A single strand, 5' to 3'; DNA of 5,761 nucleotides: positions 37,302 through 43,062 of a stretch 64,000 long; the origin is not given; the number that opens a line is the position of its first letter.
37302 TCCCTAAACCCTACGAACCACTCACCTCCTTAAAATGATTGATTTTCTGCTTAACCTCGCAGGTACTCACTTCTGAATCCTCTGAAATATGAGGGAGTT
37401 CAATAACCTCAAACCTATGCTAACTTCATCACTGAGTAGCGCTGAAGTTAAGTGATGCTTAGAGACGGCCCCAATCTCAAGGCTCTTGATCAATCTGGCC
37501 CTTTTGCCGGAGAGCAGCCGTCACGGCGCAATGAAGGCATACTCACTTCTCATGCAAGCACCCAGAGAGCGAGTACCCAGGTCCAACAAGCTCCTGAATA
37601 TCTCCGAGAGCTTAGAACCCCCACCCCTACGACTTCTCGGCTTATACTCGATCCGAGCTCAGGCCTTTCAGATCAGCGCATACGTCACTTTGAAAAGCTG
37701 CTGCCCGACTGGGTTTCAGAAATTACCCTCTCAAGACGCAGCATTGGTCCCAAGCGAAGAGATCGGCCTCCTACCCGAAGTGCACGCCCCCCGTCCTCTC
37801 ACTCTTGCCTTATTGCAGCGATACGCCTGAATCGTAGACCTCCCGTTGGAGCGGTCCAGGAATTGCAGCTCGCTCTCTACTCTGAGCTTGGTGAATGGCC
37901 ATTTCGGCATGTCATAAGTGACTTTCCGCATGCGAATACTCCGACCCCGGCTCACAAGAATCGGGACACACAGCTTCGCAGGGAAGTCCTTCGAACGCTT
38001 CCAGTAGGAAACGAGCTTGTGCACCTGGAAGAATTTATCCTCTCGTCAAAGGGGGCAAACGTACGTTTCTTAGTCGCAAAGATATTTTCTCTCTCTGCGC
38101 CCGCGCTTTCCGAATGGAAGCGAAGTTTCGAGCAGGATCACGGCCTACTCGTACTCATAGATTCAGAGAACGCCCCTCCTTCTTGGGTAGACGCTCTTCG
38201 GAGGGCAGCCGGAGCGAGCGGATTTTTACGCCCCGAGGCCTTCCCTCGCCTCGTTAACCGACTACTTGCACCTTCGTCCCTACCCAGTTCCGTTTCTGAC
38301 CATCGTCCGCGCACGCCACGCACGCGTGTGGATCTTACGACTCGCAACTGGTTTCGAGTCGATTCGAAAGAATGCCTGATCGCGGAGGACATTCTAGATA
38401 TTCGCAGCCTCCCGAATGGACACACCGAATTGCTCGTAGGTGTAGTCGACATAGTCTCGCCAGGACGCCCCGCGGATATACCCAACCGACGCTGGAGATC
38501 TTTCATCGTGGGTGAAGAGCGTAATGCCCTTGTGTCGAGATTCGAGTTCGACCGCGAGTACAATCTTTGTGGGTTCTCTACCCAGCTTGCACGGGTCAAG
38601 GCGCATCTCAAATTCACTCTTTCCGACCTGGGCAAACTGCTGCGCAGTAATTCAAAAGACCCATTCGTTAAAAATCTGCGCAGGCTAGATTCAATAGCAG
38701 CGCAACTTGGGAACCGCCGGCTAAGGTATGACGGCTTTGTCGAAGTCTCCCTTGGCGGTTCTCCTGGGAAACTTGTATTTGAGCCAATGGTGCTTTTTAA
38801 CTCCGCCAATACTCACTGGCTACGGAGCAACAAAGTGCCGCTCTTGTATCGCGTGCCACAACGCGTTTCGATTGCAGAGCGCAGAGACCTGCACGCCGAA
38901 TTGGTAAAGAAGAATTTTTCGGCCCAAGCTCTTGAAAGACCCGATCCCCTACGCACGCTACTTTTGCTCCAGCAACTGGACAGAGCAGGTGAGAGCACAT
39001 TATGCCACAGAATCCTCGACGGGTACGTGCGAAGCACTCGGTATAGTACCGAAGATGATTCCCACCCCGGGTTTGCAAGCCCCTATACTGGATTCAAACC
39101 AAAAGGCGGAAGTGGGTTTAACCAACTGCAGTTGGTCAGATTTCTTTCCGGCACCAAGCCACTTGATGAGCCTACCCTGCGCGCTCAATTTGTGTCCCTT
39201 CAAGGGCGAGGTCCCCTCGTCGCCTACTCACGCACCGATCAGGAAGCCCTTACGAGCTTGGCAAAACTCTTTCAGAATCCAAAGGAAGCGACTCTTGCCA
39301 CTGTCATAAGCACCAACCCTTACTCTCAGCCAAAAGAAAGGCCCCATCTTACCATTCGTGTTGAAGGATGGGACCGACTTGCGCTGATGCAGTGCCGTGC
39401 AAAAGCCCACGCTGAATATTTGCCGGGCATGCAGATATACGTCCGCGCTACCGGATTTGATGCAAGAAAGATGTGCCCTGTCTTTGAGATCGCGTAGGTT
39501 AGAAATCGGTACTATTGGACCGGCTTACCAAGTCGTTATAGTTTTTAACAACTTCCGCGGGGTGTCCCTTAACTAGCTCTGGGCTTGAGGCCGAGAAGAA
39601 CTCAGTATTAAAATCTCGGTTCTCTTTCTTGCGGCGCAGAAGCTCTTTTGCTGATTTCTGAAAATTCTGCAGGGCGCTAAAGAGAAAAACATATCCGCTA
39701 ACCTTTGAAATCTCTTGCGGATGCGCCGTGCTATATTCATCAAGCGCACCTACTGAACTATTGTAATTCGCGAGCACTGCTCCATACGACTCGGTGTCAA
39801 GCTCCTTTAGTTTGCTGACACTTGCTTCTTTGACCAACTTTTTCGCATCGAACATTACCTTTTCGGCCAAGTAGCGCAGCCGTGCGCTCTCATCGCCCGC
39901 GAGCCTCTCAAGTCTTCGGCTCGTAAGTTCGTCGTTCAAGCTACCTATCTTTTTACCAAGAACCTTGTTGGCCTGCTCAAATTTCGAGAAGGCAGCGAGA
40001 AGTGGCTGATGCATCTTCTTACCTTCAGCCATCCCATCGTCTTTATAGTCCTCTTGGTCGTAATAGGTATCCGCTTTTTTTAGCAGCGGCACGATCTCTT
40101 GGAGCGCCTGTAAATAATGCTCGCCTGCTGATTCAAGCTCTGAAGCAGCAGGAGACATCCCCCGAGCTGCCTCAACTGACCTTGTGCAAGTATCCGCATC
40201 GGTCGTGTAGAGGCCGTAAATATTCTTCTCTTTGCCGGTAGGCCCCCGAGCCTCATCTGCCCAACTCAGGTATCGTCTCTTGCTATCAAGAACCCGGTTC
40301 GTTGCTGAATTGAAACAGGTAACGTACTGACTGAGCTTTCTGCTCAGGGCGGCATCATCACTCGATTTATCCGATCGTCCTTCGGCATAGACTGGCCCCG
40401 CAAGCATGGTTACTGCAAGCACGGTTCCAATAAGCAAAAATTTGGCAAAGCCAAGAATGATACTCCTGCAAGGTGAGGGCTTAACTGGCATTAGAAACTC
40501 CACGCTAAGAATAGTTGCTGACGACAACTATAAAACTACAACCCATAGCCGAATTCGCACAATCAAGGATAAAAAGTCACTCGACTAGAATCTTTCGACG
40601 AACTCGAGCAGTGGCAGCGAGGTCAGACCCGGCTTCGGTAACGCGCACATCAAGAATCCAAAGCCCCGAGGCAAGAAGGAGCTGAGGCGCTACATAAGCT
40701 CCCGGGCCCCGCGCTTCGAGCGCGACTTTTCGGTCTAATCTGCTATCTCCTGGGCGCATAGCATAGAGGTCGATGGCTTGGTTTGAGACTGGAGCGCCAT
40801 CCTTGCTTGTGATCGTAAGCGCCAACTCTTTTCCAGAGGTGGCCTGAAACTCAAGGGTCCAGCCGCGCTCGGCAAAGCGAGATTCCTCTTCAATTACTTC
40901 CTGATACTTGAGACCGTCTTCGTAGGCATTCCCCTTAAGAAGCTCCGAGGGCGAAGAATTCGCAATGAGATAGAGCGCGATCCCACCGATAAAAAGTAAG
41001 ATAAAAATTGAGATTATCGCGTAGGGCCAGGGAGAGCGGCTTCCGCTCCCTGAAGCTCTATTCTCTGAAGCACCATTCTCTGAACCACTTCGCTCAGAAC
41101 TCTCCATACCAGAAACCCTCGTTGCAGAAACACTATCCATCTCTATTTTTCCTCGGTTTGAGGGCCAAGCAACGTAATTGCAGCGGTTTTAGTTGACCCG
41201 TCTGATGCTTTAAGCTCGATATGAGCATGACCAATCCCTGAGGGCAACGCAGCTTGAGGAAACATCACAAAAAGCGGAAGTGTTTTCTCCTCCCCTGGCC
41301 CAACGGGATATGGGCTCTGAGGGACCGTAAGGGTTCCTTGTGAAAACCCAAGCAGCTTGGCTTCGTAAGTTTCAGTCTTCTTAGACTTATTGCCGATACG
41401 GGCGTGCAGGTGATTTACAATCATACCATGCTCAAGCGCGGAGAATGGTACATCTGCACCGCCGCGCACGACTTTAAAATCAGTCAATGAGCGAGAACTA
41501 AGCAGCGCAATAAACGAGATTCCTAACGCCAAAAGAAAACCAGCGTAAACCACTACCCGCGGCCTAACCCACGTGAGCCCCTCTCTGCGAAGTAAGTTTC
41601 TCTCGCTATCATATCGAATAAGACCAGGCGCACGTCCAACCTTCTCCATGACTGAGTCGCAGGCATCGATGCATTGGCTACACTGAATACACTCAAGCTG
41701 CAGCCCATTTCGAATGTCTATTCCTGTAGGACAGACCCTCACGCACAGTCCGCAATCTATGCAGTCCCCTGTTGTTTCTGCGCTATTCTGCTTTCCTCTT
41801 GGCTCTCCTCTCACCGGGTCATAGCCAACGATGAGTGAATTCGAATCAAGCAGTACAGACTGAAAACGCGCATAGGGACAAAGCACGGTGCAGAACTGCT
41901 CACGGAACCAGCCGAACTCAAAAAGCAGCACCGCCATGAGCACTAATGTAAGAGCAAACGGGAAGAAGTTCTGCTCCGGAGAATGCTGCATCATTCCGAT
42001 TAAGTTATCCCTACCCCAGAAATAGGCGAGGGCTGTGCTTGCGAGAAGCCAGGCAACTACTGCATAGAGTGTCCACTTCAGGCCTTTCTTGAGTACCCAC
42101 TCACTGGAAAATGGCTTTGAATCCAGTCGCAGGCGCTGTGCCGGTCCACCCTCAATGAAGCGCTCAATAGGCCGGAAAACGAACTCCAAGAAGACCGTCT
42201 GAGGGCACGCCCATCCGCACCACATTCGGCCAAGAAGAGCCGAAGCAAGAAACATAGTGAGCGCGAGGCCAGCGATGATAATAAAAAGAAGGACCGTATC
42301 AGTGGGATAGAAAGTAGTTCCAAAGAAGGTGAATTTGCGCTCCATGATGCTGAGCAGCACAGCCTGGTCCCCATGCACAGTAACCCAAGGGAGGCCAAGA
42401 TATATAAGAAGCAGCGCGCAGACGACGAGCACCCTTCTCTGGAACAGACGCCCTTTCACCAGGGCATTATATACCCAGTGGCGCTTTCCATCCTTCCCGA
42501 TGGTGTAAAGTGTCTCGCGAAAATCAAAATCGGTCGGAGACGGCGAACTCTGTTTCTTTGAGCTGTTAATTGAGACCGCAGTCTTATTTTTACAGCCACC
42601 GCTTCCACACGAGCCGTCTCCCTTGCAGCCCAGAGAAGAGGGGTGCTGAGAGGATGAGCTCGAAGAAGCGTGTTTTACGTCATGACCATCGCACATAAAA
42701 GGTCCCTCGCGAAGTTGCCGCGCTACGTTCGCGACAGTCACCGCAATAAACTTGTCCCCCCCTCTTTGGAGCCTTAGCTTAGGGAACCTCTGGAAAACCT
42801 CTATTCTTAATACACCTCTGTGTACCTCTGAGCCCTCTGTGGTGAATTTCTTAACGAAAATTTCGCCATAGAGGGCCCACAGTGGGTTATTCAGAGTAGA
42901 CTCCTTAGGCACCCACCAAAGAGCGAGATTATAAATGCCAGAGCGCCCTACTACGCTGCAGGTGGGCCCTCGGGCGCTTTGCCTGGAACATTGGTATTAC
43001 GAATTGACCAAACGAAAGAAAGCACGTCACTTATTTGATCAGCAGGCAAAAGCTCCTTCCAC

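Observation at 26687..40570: Possible inserted block of effector-like genes bounded by a truncated VIT-family gene fragment and ccoH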

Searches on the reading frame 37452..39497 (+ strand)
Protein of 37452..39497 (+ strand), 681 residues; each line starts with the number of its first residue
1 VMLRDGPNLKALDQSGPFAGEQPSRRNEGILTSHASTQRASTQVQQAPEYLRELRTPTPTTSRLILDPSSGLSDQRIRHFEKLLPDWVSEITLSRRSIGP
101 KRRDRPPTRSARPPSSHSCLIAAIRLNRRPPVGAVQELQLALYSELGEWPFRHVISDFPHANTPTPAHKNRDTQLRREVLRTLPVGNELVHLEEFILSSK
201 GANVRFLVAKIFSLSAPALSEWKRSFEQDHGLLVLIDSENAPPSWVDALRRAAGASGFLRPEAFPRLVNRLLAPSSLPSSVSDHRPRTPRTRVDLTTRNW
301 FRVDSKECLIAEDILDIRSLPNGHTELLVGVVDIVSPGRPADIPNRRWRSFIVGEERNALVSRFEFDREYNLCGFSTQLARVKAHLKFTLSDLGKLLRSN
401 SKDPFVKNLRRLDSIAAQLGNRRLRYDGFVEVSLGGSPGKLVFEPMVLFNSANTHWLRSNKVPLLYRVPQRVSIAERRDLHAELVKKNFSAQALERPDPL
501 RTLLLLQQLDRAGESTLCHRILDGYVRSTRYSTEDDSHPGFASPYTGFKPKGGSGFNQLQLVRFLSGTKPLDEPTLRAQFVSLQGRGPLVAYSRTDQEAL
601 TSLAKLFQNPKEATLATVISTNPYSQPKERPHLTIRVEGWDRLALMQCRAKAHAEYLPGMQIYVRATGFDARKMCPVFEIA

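Call 4: search_protein_families(library=pfam, proteins=[window:37452-39497:+], max_evalue=0.01)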
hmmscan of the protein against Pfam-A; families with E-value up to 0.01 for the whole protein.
window:37452-39497:+ (681 aa): 2 families
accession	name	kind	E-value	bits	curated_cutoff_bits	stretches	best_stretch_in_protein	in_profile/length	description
PF00773.25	RNB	-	1e-12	48.4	29.3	1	348-544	82-299/326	RNB domain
PF11433.13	DUF3198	-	6.2e-06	26.3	28.7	1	396-422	9-35/50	Protein of unknown function (DUF3198)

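Call 21: search_protein_families(library=ncbifam, proteins=[window:37452-39497:+], max_evalue=0.01)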
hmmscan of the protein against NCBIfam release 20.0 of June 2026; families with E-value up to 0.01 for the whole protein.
window:37452-39497:+ (681 aa): 2 families
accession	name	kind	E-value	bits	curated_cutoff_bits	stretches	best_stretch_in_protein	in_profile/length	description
TIGR02063.1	RNase_R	equivalog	4.8e-05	21.9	597.85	1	439-545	444-553/711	ribonuclease R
TIGR00358.1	3_prime_RNase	superfamily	0.00031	19.1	368.6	1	440-543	392-497/657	VacB/RNase II family 3'-5' exoribonuclease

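Call 22: search_protein_families(library=padloc, proteins=[window:37452-39497:+], max_evalue=0.01)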
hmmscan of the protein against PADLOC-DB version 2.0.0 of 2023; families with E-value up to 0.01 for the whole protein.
window:37452-39497:+ (681 aa): 0 families

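Call 42: find_related_loci(query=A1, collection=metagenome_contigs, flank=10000)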
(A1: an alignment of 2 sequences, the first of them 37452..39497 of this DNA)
Query A1 (681 aa) in metagenome_contigs; peptide patterns used: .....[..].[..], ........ (x = any residue, [..] = any of these).
214 stretches matched a pattern; 1 encode a relative of the query (tblastn E <= 1e-3); 1 distinct loci.
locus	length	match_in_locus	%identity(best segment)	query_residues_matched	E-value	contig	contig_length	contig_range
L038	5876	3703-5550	62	61-679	0e+0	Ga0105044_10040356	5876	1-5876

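Call 53: search_solved_structures(query=A1, max_evalue=0.1, show_alignments=1)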
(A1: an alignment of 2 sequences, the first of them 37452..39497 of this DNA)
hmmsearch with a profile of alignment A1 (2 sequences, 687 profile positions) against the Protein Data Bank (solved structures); distinct sequences matched with E-value up to 0.1: 0.

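Call 67: search_protein_families(library=phrogs, proteins=[window:37452-39497:+], max_evalue=0.001)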
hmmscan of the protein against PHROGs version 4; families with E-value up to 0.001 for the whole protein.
window:37452-39497:+ (681 aa): 0 families

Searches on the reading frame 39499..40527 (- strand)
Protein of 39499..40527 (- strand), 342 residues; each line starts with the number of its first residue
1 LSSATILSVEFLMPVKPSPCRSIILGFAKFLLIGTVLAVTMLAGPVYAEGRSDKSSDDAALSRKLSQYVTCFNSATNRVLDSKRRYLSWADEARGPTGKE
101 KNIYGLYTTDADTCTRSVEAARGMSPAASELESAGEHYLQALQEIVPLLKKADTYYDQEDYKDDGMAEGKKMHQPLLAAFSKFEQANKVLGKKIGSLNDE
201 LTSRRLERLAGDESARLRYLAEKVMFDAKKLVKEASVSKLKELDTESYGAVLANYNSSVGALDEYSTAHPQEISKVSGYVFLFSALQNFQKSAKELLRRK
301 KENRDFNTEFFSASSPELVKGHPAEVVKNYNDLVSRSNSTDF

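Call 4: search_protein_families(library=pfam, proteins=[window:39499-40527:-], max_evalue=0.01)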
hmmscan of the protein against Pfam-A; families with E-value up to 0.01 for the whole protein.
window:39499-40527:- (342 aa): 1 family
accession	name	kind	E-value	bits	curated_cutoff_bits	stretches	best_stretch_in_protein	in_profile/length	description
PF12889.12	DUF3829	-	4.1e-52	178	26.8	1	61-339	3-285/285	Protein of unknown function (DUF3829)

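Call 21: search_protein_families(library=ncbifam, proteins=[window:39499-40527:-], max_evalue=0.01)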
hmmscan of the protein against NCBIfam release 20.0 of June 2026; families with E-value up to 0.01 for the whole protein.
window:39499-40527:- (342 aa): 0 families

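Call 22: search_protein_families(library=padloc, proteins=[window:39499-40527:-], max_evalue=0.01)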
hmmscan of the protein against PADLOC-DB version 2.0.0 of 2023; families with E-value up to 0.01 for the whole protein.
window:39499-40527:- (342 aa): 1 family
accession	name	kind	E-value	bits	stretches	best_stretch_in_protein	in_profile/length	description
PDLC01808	CARF1--CARF_HEPN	-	0.0036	14.4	1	131-337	336-503/529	-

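Call 67: search_protein_families(library=phrogs, proteins=[window:39499-40527:-], max_evalue=0.001)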
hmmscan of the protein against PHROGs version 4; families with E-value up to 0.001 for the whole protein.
window:39499-40527:- (342 aa): 0 families

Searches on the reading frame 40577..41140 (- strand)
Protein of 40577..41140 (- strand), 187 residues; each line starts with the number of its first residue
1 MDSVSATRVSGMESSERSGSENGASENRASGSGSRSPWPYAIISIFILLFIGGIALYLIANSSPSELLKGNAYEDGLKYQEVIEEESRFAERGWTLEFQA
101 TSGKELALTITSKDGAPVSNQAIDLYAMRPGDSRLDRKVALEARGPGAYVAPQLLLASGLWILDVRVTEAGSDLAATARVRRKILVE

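Call 4: search_protein_families(library=pfam, proteins=[window:40577-41140:-], max_evalue=0.01)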
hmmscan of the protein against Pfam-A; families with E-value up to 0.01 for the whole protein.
window:40577-41140:- (187 aa): 1 family
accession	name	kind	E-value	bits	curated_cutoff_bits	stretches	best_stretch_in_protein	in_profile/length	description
PF05751.16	FixH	-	5.9e-23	82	23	1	37-174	5-143/150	FixH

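Call 7: find_encoding_contigs(protein=window:40577-41140:-, flank=10000, max_places=6)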
Protein window:40577-41140:- (187 aa): 5 contigs read that carry it; 5 places shown.
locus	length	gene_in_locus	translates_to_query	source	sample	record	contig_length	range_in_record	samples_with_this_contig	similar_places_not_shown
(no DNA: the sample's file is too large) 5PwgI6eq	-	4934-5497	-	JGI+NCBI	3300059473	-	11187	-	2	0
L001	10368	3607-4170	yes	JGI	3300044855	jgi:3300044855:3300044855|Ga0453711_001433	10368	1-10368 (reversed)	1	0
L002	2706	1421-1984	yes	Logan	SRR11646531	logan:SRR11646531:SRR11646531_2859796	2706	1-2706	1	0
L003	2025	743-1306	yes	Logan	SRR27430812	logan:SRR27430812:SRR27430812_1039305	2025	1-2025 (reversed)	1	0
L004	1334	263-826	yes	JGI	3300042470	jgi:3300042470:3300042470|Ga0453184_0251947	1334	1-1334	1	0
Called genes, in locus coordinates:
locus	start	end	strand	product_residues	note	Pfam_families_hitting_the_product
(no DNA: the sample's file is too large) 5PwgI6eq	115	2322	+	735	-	PF00115:COX1, PF02433:FixO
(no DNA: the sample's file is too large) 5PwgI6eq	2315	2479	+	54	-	PF05545:FixQ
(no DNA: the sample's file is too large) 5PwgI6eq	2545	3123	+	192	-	PF14715:FixP_N, PF00034:Cytochrom_C (weak), PF13442:Cytochrome_CBB3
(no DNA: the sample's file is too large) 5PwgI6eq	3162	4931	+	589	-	PF12801:Fer4_5, PF13187:Fer4_9 (faint), PF13534:Fer4_17 (faint), PF12838:Fer4_7 (faint), PF13183:Fer4_8 (faint), PF13746:Fer4_18, PF11614:FixG_C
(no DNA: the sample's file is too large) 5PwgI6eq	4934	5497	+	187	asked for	PF05751:FixH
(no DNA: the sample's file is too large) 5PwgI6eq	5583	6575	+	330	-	PF12889:DUF3829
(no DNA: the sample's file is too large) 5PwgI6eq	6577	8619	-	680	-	PF00773:RNB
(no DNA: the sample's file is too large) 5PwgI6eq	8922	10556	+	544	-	PF00648:Peptidase_C2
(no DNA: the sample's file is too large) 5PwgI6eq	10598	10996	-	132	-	PF06803:DUF1232, PF00226:DnaJ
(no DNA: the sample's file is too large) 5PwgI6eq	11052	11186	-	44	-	?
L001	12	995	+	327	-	PF02433:FixO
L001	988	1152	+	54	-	PF05545:FixQ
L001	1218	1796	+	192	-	PF14715:FixP_N, PF00034:Cytochrom_C (weak), PF13442:Cytochrome_CBB3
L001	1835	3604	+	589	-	PF12801:Fer4_5, PF13187:Fer4_9 (faint), PF13534:Fer4_17 (faint), PF12838:Fer4_7 (faint), PF13183:Fer4_8 (faint), PF13746:Fer4_18, PF11614:FixG_C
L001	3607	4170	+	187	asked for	PF05751:FixH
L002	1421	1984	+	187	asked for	PF05751:FixH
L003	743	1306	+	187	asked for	PF05751:FixH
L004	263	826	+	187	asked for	PF05751:FixH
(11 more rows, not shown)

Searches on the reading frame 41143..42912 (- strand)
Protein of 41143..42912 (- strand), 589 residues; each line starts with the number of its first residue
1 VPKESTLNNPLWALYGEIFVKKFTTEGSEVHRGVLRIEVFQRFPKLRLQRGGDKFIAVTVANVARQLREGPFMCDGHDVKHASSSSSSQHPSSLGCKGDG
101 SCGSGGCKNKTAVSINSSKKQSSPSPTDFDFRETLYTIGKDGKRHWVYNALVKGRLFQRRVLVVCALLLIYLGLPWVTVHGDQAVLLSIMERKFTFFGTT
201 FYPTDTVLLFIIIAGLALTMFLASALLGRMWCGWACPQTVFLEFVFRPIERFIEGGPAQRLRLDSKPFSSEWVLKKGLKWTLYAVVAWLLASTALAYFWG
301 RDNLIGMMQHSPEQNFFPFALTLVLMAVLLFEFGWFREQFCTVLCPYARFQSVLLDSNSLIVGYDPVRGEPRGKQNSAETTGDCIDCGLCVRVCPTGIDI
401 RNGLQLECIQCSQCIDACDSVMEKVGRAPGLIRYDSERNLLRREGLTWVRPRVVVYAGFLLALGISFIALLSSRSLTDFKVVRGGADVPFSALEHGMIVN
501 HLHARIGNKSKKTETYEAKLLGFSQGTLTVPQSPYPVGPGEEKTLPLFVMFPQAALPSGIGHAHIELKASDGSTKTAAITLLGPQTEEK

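Call 5: search_protein_families(library=pfam, proteins=[window:41143-42912:-], max_evalue=0.01)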
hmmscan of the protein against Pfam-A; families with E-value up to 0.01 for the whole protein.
window:41143-42912:- (589 aa): 13 families
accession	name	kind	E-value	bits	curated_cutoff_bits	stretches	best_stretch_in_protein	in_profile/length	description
PF13746.11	Fer4_18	-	1.2e-39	135.5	27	1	336-437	1-114/114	4Fe-4S dicluster domain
PF11614.14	FixG_C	-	9.3e-12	45.6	25.6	1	467-584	1-119/119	IG-like fold at C-terminal of FixG, putative oxidoreductase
PF12801.12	Fer4_5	-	3.1e-09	37.1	22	1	216-251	8-43/48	4Fe-4S binding domain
PF12838.12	Fer4_7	-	2.3e-08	34.8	27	1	340-398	7-52/52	4Fe-4S dicluster domain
PF13183.11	Fer4_8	-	7.9e-08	33.2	27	1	340-398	10-68/68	4Fe-4S dicluster domain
PF13534.11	Fer4_17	-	8.9e-08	33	22.2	1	340-399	7-61/61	4Fe-4S dicluster domain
PF13187.11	Fer4_9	-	2.9e-07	30.9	27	1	341-397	8-50/52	4Fe-4S dicluster domain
PF13237.11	Fer4_10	-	2.6e-05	24.5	25.5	2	382-418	7-52/53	4Fe-4S dicluster domain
PF14697.11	Fer4_21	-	7.4e-05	23.2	35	0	374-396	31-53/59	4Fe-4S dicluster domain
PF00037.32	Fer4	-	0.00011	22.3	21.1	1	382-397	6-21/24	4Fe-4S binding domain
PF12800.12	Fer4_4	-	0.0002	21.9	24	0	383-397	3-17/17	4Fe-4S binding domain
PF13484.11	Fer4_16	-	0.00094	20.4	30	1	341-396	8-65/66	4Fe-4S double cluster binding domain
PF12837.12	Fer4_6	-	0.0027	18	25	1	384-397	9-22/24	4Fe-4S binding domain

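Call 12: find_related_loci(query=window:41143-42912:-, collection=genome_contigs, flank=10000)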
Query window:41143-42912:- (589 aa) in genome_contigs; peptide patterns used: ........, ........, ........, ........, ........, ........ (x = any residue, [..] = any of these).
49 stretches matched a pattern; 24 encode a relative of the query (tblastn E <= 1e-3); 24 distinct loci.
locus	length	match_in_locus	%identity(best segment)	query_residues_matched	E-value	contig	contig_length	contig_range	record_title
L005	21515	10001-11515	68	83-585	0e+0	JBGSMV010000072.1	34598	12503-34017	MAG: Bdellovibrionota bacterium isolate JTS-AC239 k141_1930417, whole genome shotgun sequence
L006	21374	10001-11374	41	133-587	3e-108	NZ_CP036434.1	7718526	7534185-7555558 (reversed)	Saltatorellus ferox strain Poly30 chromosome, complete genome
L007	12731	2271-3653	39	133-587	2e-104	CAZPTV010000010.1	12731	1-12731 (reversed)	MAG TPA_asm: uncultured Bacteriovoracaceae bacterium isolate SRP173033_co2_230 genome assembly, contig: NODE_2432_length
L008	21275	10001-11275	42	122-549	6e-103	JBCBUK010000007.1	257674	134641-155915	MAG: Verrucomicrobiota bacterium isolate J06640_2 NODE_7_length_257674_cov_15.727074, whole genome shotgun sequence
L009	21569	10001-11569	34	62-588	8e-96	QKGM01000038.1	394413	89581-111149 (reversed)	MAG: Bacteroidetes bacterium isolate SZUA-528 scaffold_9, whole genome shotgun sequence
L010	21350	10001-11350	39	133-584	5e-94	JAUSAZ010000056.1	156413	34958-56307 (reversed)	MAG: Myxococcales bacterium isolate E6_metabat.bin.30 E6_k141_224635, whole genome shotgun sequence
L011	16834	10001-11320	40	137-580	3e-94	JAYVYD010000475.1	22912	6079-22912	MAG: Myxococcales bacterium isolate GL85_UP_concoct_158 GL85_UP_concoct_158_474, whole genome shotgun sequence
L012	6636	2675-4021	38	133-584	2e-94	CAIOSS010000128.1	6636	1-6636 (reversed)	MAG: uncultured delta proteobacterium isolate Loclat_bin-08890 genome assembly, contig: bin-08890:0128/1467, whole genom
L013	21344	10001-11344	39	137-584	6e-92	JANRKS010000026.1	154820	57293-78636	MAG: Deltaproteobacteria bacterium isolate bins.381 k141_2580011, whole genome shotgun sequence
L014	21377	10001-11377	35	131-584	3e-90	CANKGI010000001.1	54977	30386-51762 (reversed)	MAG: Bacteroidetes bacterium isolate RH-9nov16-162 genome assembly, contig: RH-9nov16-C818, whole genome shotgun sequenc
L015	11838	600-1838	39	152-575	1e-83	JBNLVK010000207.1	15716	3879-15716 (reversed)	MAG: Myxococcota bacterium isolate JB082 k141_34147, whole genome shotgun sequence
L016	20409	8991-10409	32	114-584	9e-82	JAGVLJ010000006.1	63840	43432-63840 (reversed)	MAG: Bacteroidia bacterium isolate SW_8 c_000000133439, whole genome shotgun sequence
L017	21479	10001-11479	33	81-584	3e-81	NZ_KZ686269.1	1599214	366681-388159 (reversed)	Pedobacter yulinensis strain YL28-9 Scaffold2, whole genome shotgun sequence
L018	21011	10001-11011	38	152-490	7e-65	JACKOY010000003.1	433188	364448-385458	MAG: Spirochaetales bacterium isolate HK-STAS-SPIR-1 HK-STAS-SPIR-1_3, whole genome shotgun sequence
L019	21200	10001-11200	34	152-549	6e-63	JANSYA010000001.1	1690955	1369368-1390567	MAG: bacterium isolate bin.39 k141_345857_length_1690955_cov_211.4465, whole genome shotgun sequence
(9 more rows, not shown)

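Call 63: search_protein_families(library=pfam, proteins=[L005:12276-13376:+, L005:14357-18571:-, L005:18889-19791:-, L005:20586-21041:-], max_evalue=0.001)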
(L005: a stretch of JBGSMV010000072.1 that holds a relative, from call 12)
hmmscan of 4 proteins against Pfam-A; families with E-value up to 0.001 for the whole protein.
L005:12276-13376:+ (366 aa): 1 family
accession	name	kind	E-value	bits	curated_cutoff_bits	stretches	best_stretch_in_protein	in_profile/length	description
PF00589.27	Phage_integrase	-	2.2e-25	89.9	27.1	1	172-349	2-166/172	Phage integrase family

L005:14357-18571:- (1404 aa): 0 families

L005:18889-19791:- (300 aa): 4 families
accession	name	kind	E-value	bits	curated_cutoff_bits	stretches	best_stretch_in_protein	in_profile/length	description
PF04471.18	Mrr_cat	-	9.9e-36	122.8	21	1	155-274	2-115/115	Restriction endonuclease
PF14338.12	Mrr_N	-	4.2e-29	101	29.5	1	5-89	1-85/87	Mrr N-terminal domain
PF22722.2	NA-iREase1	-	3.6e-11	43.5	27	1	184-271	23-105/106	NACHT-associated inactive Restriction Endonuclease 1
PF13156.12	Mrr_cat_2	-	0.00014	22.2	22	1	189-277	27-117/127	Restriction endonuclease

L005:20586-21041:- (151 aa): 1 family
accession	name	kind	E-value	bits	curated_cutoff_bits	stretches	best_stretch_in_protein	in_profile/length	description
PF01381.28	HTH_3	-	0.00096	19.6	23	0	63-95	2-34/55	Helix-turn-helix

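Call 67: search_protein_families(library=phrogs, proteins=[L005:14357-18571:-], max_evalue=0.001)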
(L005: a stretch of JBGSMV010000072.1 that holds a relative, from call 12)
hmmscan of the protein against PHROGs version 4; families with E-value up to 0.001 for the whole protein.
L005:14357-18571:- (1404 aa): 0 families
